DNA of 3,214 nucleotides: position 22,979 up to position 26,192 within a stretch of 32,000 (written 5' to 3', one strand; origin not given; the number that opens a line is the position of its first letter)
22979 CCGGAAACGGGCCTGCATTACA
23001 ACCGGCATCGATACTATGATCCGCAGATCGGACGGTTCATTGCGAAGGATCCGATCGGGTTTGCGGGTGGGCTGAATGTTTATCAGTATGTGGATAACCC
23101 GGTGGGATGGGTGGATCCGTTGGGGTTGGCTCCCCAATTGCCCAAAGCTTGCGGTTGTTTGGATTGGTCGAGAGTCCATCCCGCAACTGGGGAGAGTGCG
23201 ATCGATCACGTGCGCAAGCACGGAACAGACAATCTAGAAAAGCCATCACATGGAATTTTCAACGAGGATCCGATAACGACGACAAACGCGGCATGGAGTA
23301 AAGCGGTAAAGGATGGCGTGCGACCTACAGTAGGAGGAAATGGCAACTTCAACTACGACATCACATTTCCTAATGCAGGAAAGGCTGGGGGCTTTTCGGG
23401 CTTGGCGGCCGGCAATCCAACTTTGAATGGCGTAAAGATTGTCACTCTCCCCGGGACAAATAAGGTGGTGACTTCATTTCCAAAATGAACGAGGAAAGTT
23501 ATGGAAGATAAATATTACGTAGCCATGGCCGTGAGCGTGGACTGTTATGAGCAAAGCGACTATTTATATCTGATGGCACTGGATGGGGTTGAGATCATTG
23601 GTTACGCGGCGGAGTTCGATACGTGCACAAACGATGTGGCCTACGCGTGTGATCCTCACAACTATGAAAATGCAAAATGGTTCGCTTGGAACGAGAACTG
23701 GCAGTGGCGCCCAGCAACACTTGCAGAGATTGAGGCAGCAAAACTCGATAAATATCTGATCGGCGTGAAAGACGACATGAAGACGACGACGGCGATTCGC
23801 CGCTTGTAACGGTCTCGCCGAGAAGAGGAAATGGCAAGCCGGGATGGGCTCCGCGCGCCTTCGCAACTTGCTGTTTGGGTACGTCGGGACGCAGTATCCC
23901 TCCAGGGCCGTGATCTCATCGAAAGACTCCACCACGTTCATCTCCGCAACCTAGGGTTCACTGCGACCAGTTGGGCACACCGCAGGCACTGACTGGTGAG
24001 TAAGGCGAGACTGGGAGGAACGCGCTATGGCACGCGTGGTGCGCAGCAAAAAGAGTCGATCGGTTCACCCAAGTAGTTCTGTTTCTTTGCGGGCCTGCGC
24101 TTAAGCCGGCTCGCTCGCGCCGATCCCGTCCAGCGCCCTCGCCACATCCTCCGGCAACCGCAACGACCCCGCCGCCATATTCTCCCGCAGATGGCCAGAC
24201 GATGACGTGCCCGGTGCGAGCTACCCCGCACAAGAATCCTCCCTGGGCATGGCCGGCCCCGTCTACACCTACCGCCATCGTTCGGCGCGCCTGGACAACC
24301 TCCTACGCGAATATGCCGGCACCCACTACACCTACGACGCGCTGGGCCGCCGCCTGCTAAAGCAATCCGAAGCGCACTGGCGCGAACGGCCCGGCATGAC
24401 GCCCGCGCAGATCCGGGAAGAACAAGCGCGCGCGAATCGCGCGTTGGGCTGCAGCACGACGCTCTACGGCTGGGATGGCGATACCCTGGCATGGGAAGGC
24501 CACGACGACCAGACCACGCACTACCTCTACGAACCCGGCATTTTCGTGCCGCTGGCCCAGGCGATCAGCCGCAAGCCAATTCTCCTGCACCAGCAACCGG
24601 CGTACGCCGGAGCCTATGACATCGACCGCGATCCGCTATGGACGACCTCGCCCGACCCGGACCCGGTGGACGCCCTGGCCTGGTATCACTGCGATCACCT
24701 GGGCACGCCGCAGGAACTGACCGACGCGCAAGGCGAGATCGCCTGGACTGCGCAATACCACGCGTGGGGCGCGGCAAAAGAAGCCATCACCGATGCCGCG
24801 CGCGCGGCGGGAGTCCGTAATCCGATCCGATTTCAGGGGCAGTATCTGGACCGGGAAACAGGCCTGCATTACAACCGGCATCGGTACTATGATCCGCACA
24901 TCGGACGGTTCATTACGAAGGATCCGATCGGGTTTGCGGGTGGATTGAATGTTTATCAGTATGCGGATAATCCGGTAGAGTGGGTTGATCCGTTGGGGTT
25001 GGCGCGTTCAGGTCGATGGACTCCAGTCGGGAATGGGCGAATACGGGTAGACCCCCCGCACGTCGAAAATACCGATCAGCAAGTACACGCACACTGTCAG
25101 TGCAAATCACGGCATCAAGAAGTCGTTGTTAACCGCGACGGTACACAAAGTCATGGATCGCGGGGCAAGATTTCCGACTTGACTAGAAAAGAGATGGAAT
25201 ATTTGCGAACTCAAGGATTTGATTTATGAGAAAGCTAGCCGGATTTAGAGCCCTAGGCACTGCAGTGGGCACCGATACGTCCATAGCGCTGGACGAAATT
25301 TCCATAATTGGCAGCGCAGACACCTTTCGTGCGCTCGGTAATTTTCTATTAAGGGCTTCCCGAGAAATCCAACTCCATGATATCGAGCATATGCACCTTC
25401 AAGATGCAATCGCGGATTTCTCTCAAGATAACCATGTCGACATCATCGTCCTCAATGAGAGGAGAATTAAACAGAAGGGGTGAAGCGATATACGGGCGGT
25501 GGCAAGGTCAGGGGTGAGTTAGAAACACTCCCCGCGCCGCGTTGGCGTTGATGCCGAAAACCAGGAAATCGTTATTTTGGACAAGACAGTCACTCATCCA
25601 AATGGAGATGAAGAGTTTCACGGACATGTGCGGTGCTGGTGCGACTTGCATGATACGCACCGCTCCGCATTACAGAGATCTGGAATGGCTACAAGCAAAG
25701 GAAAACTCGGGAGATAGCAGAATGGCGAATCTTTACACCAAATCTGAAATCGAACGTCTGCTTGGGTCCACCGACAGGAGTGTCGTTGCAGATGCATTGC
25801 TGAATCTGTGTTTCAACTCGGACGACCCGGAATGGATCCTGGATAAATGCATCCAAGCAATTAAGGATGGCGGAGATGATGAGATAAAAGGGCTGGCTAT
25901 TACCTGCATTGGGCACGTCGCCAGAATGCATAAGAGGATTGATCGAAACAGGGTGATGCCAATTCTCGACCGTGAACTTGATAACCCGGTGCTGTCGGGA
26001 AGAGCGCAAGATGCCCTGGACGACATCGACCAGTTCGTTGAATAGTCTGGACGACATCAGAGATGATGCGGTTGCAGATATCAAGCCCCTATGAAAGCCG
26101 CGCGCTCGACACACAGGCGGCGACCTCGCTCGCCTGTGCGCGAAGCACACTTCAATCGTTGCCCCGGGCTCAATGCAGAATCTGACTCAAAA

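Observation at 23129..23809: Unassigned Rhs C-terminal toxin domain with adjacent immunity gene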

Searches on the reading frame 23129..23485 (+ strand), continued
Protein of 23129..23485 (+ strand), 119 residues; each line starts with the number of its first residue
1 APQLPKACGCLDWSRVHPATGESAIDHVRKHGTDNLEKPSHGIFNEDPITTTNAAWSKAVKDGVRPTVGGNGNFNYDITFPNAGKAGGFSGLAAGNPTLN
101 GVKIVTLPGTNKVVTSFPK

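Call 61: search_protein_families(library=pfam, alignment_id=A3, max_evalue=0.1)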
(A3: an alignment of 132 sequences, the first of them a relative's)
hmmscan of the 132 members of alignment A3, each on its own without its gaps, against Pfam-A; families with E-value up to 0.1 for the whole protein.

A. member 1, P0012 (223 aa): 2 families
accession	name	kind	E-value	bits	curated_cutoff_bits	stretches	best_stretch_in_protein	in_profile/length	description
PF07591.16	PT-HINT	-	3.3e-15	57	27.7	1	2-110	26-137/137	Pretoxin HINT domain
PF14890.11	Intein_splicing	-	0.00014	22.1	35.8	0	5-68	32-95/155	Intein splicing domain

B. families by the number of members that match (of 132 scanned): 36 families (the first 25 are shown)
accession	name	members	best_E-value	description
PF07591.16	PT-HINT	11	2e-31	Pretoxin HINT domain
PF05593.20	RHS_repeat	7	1.5e-36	RHS Repeat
PF14890.11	Intein_splicing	6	3.1e-05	Intein splicing domain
PF03527.20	RHS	4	3.4e-17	RHS protein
PF13403.11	Hint_2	4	2.4e-07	Hint domain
PF04829.18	PT-VENN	2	2.6e-05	Pre-toxin domain with VENN motif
PF01079.26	Hint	2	6.6e-05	Hint module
PF05203.21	Hom_end_hint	2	0.0094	Hom_end-associated Hint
PF17780.6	OCRE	2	0.0098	OCRE domain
PF25023.1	TEN_YD-shell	2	0.022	Teneurin YD-shell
PF04888.17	SseC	1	0.00017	Secretion system effector C (SseC) like family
PF08517.17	AXH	1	0.00073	Ataxin-1 and HBP1 module (AXH)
PF05488.18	PAAR_motif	1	0.0012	PAAR motif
PF21769.2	vRNAP_dom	1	0.0038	Virion DNA-directed RNA polymerase domain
PF11216.13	DUF3012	1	0.0087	Protein of unknown function (DUF3012)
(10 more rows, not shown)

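Call 64: search_dna_similar(query=window:23129-23485:+, collection=plasmids, mode=protein, max_evalue=0.001, max_rows=25)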
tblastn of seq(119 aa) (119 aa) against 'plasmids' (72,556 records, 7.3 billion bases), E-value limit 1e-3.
Records with a match: 2; places in all: 2; records where one place covers at least 80% of the query: 2.
Best place of each record, by identity: <60% 2.
By first word of the organism name: Rhizobium 2.
By predicted mobility (MOB-suite, as given by PLSDB): non-mobilizable 2.
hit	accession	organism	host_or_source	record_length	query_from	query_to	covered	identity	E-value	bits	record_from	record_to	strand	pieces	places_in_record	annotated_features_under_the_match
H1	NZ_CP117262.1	Rhizobium tumorigenes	Rubus sp.,pure bacterial culture,Aerial ...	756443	9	118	92%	44.1%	1e-17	84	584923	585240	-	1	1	none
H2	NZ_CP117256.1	Rhizobium tumorigenes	Rubus sp.,pure bacterial culture,Aerial ...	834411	9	118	92%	44.1%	1e-17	84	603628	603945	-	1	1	hemagglutinin repeat-containing protein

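Call 65: search_dna_similar(query=window:23129-23485:+, collection=phages, mode=protein, max_evalue=0.001, max_rows=25)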
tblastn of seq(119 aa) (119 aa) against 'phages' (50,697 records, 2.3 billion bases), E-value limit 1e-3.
No match.

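Call 66: get_annotated_region(hit=H2, flank=3000)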
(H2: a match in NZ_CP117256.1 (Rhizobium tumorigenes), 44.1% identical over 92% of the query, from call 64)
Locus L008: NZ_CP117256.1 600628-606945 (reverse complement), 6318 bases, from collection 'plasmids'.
description: Rhizobium tumorigenes strain 1078 plasmid pRt1078, complete sequence
organism: Rhizobium tumorigenes (NCBI taxid 2041385)
taxonomy: Bacteria; Pseudomonadota; Alphaproteobacteria; Hyphomicrobiales; Rhizobiaceae; Rhizobium; Rhizobium tumorigenes
host: -; source: Rubus sp.,pure bacterial culture,Aerial tumor; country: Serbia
typing (MOB-suite, as given by PLSDB): non-mobilizable
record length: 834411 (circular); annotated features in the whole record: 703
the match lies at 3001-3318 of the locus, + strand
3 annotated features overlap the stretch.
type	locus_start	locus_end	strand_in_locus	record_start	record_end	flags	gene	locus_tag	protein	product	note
CDS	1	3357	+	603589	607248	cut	-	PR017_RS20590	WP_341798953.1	hemagglutinin repeat-containing protein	-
CDS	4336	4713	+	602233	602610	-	-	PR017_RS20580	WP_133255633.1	hypothetical protein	-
CDS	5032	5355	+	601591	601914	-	-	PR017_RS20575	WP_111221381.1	hypothetical protein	-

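Call 69: find_related_loci(query=A4, collection=genome_contigs, flank=4000)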
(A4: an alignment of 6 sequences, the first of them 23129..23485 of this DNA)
Query A4 (119 aa) in genome_contigs; peptide patterns used: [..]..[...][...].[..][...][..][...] (x = any residue, [..] = any of these).
30 stretches matched a pattern; 8 encode a relative of the query (tblastn E <= 1e-3); 8 distinct loci.
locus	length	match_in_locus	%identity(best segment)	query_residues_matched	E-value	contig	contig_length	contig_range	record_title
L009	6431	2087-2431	70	5-119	1e-52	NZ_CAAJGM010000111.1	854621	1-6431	Paraburkholderia sp. BCC1885, whole genome shotgun sequence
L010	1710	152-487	60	7-118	3e-44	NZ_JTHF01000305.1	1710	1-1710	Methylobacterium indicum strain SE2.11 contig_305, whole genome shotgun sequence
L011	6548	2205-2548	71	5-119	2e-40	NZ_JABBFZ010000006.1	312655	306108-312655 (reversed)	Paraburkholderia antibiotica strain G-4-1-8 contig6, whole genome shotgun sequence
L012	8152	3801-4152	65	2-119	4e-31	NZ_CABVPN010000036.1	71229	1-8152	Burkholderia diffusa isolate LMG 24065, whole genome shotgun sequence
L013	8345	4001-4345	47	6-118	2e-29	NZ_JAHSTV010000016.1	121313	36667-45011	Pseudomonas farris strain SWRI79 16, whole genome shotgun sequence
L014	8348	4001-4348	45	3-118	3e-28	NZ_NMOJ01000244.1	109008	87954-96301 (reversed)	Pseudomonas mandelii strain 6A1 pm_244, whole genome shotgun sequence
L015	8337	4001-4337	49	8-118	2e-18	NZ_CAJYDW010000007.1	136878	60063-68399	MAG: uncultured Pseudomonas sp. isolate S3C122_SP339, whole genome shotgun sequence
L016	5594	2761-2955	38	52-119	6e-8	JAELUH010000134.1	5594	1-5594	Herbaspirillum sp. ASV7 NODE_134_length_5650_cov_4.499547, whole genome shotgun sequence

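Call 77: search_protein_families(library=phrogs, alignment_id=A1, max_evalue=0.1)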
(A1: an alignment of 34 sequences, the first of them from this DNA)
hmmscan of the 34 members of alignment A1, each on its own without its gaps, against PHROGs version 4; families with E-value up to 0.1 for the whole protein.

A. member 1, seq(112 aa): 0 families

B. families by the number of members that match (of 34 scanned): 2 families
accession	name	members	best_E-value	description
phrog_35112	-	1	0.014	-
phrog_16853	-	1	0.059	-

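Call 78: search_protein_families(library=ncbifam, alignment_id=A1, max_evalue=0.1)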
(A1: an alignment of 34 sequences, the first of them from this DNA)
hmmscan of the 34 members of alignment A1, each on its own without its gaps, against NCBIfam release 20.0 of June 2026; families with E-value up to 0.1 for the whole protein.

A. member 1, seq(112 aa): 0 families

B. families by the number of members that match (of 34 scanned): 2 families
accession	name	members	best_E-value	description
NF045891.1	ICE_Mbov_0400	1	0.012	Mbov_0400 family ICE element protein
TIGR00531.1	BCCP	1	0.036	acetyl-CoA carboxylase biotin carboxyl carrier protein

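Call 109: find_encoding_contigs(protein=P0178, flank=5000, max_places=2)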
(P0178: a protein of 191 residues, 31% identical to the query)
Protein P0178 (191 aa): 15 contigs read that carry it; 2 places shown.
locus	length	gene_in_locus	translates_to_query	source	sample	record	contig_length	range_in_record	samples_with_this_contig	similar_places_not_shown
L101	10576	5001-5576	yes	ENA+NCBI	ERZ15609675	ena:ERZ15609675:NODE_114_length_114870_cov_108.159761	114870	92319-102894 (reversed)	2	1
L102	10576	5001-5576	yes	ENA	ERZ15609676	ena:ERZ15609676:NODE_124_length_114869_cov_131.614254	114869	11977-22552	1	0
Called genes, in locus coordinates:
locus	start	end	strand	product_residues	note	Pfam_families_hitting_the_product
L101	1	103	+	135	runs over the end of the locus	-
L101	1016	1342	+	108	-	PF13780:DUF4176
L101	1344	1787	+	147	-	PF16888:YwqH-like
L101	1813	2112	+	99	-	-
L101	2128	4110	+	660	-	PF04740:LXG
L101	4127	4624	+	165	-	-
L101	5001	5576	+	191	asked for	-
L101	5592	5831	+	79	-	-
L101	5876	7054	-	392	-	PF01548:DEDD_Tnp_IS110, PF02371:Transposase_20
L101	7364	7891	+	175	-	-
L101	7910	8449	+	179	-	-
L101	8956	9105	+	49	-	-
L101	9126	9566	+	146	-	PF01548:DEDD_Tnp_IS110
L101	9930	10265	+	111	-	-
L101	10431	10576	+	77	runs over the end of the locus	-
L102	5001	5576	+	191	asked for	-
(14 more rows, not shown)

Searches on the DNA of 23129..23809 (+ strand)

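Call 40: search_dna_similar(query=window:23129-23809:+, collection=plasmids, mode=distant, max_rows=10)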
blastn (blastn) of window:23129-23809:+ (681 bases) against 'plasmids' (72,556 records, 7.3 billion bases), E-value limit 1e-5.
No match.

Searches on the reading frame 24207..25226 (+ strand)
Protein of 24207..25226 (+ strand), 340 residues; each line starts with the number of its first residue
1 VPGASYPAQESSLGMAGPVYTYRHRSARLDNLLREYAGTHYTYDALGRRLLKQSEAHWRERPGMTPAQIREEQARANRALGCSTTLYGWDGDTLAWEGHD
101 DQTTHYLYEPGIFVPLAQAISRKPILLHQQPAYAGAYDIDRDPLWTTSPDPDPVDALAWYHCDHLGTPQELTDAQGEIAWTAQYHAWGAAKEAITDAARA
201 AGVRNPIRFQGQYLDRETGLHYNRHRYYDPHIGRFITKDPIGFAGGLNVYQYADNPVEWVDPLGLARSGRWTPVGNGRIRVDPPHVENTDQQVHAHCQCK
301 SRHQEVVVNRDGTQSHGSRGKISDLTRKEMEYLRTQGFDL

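Call 4: search_protein_families(library=pfam, proteins=[window:24207-25226:+], max_evalue=1)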
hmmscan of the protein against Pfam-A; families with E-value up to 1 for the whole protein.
window:24207-25226:+ (340 aa): 5 families
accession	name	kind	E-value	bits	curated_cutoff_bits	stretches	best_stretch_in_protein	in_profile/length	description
PF03527.20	RHS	-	1.2e-17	63.9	27.9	1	159-191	3-35/38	RHS protein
PF04686.18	SsgA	-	0.013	15.8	25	1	248-310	18-79/98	Streptomyces sporulation and cell division protein, SsgA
PF24227.1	DUF7443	-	0.043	13.9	27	1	305-333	9-37/58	Domain of unknown function (DUF7443)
PF05593.20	RHS_repeat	-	0.1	13.5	22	1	39-49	18-28/38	RHS Repeat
PF17780.6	OCRE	-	0.2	12.1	24.7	1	211-239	12-42/52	OCRE domain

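Call 5: search_protein_families(library=ncbifam, proteins=[window:24207-25226:+], max_evalue=1)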
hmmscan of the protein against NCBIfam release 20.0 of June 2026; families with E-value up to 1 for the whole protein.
window:24207-25226:+ (340 aa): 2 families
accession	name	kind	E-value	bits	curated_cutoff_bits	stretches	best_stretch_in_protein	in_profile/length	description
NF041261.1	RHS_core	equivalog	6.1e-37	127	2000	2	153-265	1153-1261/1261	RHS element core protein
TIGR03696.1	Rhs_assc_core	domain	2.6e-30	104.7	32.5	1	184-265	1-76/76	RHS repeat-associated core domain-containing protein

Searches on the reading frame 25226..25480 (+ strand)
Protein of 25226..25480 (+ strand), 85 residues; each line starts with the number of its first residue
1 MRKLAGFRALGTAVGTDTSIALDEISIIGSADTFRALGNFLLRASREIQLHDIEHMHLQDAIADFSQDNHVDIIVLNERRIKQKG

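Call 4: search_protein_families(library=pfam, proteins=[window:25226-25480:+], max_evalue=1)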
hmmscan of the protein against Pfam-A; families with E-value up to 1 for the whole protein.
window:25226-25480:+ (85 aa): 2 families
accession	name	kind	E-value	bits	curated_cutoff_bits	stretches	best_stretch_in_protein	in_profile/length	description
PF15566.12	Imm32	-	4.8e-05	23.6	27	1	24-75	1-51/54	Immunity protein 32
PF11215.13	DUF3010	-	0.097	13.4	25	1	57-82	48-73/137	Protein of unknown function (DUF3010)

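Call 5: search_protein_families(library=ncbifam, proteins=[window:25226-25480:+], max_evalue=1)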
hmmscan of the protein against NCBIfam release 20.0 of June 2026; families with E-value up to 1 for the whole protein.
window:25226-25480:+ (85 aa): 1 family
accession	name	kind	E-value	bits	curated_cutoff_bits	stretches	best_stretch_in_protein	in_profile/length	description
NF002577.0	PRK02228.1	equivalog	0.077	13.6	112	1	24-82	3-57/101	V-type ATP synthase subunit F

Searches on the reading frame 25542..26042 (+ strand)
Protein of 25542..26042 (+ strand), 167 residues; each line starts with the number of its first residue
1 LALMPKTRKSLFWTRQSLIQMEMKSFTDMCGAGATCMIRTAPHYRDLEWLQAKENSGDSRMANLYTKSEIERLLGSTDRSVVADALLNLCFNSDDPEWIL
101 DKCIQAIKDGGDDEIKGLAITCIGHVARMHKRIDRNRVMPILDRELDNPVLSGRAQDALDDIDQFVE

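Call 4: search_protein_families(library=pfam, proteins=[window:25542-26042:+], max_evalue=1)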
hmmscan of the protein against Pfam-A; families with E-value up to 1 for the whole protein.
window:25542-26042:+ (167 aa): 1 family
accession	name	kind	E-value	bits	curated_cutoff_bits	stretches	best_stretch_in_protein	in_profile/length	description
PF21486.3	NUP120_helical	-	0.031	15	27.7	1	48-126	4-80/129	Nucleoporin NUP120, helical domain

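Call 5: search_protein_families(library=ncbifam, proteins=[window:25542-26042:+], max_evalue=1)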
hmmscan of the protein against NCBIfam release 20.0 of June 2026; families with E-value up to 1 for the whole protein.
window:25542-26042:+ (167 aa): 1 family
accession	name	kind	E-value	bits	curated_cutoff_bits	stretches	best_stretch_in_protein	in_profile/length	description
NF004846.0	PRK06197.1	subfamily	0.062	12.5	268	1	37-84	156-206/306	oxidoreductase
